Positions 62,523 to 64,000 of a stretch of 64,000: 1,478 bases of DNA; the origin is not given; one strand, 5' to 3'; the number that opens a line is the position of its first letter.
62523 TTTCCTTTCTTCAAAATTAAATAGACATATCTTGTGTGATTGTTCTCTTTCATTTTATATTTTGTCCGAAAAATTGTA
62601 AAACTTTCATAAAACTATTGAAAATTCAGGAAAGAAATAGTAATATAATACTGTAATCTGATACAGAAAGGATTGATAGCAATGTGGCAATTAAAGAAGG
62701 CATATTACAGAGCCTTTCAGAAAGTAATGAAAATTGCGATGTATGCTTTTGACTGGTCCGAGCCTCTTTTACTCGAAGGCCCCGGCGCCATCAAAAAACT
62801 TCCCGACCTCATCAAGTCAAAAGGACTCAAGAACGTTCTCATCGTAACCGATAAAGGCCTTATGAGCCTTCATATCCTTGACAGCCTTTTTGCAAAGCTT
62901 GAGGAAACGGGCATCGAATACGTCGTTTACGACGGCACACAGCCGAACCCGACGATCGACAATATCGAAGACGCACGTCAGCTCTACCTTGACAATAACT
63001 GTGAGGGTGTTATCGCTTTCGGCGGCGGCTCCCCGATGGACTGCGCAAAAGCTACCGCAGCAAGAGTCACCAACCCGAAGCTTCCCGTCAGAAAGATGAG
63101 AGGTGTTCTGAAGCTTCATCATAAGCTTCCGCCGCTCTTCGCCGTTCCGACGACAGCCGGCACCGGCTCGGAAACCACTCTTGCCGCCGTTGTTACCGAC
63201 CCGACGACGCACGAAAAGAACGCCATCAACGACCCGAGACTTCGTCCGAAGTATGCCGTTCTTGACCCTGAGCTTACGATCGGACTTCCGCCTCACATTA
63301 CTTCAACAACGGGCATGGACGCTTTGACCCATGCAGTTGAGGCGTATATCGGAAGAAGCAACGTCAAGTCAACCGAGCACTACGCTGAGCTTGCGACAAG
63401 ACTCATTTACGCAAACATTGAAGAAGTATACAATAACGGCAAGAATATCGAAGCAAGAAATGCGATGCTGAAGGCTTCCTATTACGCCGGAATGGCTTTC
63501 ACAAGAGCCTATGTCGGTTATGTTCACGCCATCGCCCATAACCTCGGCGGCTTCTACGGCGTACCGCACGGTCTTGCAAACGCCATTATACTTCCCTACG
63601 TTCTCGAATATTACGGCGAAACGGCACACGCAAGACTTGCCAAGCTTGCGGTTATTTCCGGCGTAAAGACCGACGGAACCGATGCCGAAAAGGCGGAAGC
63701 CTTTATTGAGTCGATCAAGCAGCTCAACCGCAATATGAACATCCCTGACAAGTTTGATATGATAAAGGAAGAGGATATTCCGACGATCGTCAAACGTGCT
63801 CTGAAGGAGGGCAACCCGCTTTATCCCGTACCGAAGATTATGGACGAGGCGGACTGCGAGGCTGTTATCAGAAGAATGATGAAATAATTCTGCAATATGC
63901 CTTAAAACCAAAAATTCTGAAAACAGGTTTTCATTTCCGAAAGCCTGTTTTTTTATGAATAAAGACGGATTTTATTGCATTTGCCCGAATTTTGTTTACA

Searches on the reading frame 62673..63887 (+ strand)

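Call 84: search_protein_families(library=pfam, proteins=[window:62673-63887:+], max_evalue=0.00001)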
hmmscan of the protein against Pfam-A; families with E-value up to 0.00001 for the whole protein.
window:62673-63887:+ (404 aa): 3 families
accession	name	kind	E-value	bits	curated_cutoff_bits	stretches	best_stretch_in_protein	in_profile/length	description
PF00465.25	Fe-ADH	-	2.5e-51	174.1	31.3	1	34-199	5-168/168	Iron-containing alcohol dehydrogenase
PF25137.1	ADH_Fe_C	-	1.2e-50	172.3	27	1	211-402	2-193/194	Fe-containing alcohol dehydrogenase family, C-terminal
PF13685.12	Fe-ADH_2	-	2.3e-12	47.6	28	1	36-134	3-99/149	Iron-containing alcohol dehydrogenase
